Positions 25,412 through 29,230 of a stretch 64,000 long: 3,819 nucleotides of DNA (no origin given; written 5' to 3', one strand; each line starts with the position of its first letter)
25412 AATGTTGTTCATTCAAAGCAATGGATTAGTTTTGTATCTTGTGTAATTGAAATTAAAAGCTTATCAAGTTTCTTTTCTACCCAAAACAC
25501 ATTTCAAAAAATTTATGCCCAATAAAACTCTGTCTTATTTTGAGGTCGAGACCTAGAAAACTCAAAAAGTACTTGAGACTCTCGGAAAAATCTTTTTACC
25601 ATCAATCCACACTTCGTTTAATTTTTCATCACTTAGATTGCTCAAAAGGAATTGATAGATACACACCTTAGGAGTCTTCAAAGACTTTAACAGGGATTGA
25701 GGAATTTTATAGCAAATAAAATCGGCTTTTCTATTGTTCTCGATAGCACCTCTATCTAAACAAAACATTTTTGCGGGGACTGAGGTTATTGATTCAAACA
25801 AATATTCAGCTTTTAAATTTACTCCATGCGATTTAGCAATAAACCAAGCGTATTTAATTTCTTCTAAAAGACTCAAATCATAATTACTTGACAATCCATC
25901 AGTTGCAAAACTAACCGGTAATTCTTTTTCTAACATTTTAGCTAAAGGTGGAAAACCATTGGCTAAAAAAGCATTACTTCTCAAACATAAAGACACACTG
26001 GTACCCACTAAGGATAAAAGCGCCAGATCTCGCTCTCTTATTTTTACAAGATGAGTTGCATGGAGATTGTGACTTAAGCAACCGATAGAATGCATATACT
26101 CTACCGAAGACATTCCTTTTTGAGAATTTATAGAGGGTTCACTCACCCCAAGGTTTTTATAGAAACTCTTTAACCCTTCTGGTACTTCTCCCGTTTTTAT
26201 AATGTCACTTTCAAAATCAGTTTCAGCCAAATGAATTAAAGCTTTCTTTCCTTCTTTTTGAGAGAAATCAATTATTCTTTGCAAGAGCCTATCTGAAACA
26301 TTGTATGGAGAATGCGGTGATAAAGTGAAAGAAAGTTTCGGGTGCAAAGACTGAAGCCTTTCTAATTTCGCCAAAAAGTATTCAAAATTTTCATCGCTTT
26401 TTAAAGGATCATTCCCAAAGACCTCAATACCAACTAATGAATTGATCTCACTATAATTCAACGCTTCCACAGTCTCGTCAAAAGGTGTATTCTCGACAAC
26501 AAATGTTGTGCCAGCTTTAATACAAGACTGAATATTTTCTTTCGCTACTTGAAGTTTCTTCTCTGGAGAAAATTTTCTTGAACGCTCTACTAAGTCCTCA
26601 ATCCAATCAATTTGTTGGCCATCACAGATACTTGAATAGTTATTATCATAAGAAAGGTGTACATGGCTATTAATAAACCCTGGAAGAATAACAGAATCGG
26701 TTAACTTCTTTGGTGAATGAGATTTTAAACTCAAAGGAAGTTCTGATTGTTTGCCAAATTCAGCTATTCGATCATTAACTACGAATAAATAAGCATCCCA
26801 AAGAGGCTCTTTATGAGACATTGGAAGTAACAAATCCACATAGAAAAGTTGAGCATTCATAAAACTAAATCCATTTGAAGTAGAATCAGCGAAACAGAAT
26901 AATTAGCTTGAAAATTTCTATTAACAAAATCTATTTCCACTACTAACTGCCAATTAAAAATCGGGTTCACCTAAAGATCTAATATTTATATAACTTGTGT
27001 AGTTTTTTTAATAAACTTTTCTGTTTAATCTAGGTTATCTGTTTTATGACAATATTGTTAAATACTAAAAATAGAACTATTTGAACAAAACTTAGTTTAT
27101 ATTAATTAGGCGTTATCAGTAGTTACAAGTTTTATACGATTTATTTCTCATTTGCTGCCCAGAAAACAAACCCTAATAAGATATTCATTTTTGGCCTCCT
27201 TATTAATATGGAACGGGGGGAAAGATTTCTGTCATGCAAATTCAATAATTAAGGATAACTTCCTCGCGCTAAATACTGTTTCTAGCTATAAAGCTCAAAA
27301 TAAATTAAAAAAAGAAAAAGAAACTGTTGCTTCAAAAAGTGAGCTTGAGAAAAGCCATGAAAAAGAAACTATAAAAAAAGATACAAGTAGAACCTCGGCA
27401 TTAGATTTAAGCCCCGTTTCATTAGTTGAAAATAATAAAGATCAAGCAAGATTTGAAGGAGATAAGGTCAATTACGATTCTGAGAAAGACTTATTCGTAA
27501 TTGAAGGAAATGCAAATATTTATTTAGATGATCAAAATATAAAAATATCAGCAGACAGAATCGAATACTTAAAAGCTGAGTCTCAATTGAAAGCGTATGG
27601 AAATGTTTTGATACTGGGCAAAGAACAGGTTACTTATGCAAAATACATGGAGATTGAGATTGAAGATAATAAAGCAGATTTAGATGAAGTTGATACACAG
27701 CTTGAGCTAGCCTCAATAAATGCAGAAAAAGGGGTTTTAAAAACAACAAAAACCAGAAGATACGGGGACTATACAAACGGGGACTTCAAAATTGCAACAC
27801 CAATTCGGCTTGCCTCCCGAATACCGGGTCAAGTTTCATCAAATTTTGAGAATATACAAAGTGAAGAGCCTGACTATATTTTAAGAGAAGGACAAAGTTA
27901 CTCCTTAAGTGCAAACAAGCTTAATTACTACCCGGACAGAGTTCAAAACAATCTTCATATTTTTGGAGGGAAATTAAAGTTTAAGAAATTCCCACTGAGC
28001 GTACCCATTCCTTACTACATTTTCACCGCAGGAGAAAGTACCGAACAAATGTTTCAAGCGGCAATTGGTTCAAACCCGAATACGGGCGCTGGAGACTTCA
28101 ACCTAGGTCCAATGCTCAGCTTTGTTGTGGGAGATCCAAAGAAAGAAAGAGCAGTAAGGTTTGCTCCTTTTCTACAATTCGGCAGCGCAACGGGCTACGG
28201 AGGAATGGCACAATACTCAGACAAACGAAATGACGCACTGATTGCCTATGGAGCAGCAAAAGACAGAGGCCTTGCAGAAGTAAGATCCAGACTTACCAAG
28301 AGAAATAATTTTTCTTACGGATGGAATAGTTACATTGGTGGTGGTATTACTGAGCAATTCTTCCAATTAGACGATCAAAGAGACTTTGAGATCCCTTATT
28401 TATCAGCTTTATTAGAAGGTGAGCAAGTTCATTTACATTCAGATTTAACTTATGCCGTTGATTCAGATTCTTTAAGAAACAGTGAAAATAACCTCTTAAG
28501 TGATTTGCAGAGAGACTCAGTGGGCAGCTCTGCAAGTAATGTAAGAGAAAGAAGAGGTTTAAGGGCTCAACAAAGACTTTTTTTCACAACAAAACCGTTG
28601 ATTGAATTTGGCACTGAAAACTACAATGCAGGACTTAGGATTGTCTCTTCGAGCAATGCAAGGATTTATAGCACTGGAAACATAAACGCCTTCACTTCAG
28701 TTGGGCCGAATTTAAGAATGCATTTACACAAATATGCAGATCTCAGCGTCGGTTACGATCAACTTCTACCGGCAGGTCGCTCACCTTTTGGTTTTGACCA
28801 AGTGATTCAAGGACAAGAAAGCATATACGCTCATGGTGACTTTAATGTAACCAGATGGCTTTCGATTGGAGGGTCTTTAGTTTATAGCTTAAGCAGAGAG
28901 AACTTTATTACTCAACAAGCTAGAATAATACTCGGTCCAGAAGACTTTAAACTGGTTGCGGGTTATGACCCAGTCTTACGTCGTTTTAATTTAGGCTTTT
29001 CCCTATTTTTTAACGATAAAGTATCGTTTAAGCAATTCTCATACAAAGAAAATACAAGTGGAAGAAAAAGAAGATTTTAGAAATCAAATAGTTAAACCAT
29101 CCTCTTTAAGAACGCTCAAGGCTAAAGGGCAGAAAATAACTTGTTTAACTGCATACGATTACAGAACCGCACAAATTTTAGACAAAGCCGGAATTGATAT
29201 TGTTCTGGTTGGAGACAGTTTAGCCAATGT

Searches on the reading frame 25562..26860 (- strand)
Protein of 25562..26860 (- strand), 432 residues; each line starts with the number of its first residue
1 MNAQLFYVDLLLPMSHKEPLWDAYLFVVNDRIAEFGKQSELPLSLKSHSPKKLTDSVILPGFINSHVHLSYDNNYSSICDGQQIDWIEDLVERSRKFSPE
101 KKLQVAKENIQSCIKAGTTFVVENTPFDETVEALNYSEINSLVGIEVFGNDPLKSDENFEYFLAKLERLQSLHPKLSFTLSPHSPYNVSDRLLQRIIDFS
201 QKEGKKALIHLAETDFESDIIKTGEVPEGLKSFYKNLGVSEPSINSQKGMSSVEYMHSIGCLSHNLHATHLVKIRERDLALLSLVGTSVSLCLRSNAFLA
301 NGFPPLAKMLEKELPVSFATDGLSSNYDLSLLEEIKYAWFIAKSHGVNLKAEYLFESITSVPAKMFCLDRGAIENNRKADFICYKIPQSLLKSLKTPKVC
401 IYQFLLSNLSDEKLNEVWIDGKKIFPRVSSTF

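Call 47: search_protein_families(library=pfam, proteins=[window:25562-26860:-], max_evalue=0.00001)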
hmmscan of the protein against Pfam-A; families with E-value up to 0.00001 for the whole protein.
window:25562-26860:- (432 aa): 1 family
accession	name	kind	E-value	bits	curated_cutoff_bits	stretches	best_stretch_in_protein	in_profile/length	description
PF01979.26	Amidohydro_1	-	1.9e-31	110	25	1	57-421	1-342/345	Amidohydrolase family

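Call 109: find_encoding_contigs(protein=window:25562-26860:-, flank=10000, max_places=10)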
Protein window:25562-26860:- (432 aa): 7 contigs read that carry it; 1 place shown.
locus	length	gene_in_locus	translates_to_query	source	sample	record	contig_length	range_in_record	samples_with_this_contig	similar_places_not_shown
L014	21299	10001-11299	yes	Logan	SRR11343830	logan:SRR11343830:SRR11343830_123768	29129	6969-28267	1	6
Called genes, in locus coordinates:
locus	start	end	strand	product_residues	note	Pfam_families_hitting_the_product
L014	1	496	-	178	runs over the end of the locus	PF03358:FMN_red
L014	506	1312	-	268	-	PF00106:adh_short (weak), PF03435:Sacchrp_dh_NADP (weak), PF00106:adh_short, PF13561:adh_short_C2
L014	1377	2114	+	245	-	PF22935:RM44_endonuclase (weak), PF14622:Ribonucleas_3_3, PF00636:Ribonuclease_3, PF00035:dsrm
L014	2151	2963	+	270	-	PF00106:adh_short, PF08659:KR, PF13561:adh_short_C2, PF08643:DUF1776 (weak)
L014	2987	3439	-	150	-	-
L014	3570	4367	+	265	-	PF04055:Radical_SAM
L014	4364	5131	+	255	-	PF00730:HhH-GPD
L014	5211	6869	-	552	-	PF06826:Asp-Al_Ex, PF02080:TrkA_C, PF06826:Asp-Al_Ex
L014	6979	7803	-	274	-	PF02548:Pantoate_transf, PF13714:PEP_mutase (weak)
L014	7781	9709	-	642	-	-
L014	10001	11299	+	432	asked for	PF01979:Amidohydro_1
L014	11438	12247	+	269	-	PF00557:Peptidase_M24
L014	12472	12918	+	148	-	PF02675:AdoMet_dc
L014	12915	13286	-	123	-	-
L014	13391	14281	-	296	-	PF00149:Metallophos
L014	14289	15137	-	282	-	PF02673:BacA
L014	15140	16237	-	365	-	-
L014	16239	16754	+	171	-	PF02130:YbeY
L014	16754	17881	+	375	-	PF04107:GCS2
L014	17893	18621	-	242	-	PF01128:IspD, PF12804:NTP_transf_3 (weak)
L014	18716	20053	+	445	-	PF08323:Glyco_transf_5, PF13579:Glyco_trans_4_4, PF13439:Glyco_transf_4, PF20706:GT4-conflict, PF00534:Glycos_transf_1, PF13692:Glyco_trans_1_4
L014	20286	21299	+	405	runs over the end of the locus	PF03065:Glyco_hydro_57, PF01522:Polysacc_deac_1 (weak)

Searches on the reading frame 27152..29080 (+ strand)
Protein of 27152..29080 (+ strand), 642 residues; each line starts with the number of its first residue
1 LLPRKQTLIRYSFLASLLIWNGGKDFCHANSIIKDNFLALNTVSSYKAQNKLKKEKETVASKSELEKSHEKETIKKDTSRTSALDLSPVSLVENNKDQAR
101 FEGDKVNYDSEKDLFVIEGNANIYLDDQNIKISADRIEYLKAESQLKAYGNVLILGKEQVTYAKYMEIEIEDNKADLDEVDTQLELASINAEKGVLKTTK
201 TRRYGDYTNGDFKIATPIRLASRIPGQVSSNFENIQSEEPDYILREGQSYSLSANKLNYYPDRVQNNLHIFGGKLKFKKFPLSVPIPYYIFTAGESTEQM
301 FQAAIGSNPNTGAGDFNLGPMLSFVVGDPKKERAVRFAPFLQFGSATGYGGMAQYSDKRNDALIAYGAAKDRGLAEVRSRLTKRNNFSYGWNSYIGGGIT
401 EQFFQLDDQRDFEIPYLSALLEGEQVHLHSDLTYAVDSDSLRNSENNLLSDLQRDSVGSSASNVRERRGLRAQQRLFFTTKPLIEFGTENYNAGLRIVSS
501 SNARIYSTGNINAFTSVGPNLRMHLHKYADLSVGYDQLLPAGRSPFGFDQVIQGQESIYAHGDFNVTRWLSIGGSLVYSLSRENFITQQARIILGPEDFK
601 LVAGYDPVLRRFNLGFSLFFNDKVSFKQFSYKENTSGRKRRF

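Call 47: search_protein_families(library=pfam, proteins=[window:27152-29080:+], max_evalue=0.00001)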
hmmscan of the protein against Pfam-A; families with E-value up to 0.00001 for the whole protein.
window:27152-29080:+ (642 aa): 0 families

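Call 64: search_protein_families(library=pfam, proteins=[window:27152-29080:+], max_evalue=1)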
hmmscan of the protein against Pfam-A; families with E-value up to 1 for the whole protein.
window:27152-29080:+ (642 aa): 2 families
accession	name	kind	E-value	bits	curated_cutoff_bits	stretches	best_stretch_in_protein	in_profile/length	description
PF03968.19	LptD_N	-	0.0036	17.9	20.4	1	92-142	62-110/113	LptA/(LptD N-terminal domain) LPS transport protein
PF06835.18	LptC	-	0.045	13.8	21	1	69-162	22-117/175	Lipopolysaccharide-assembly, LptC-related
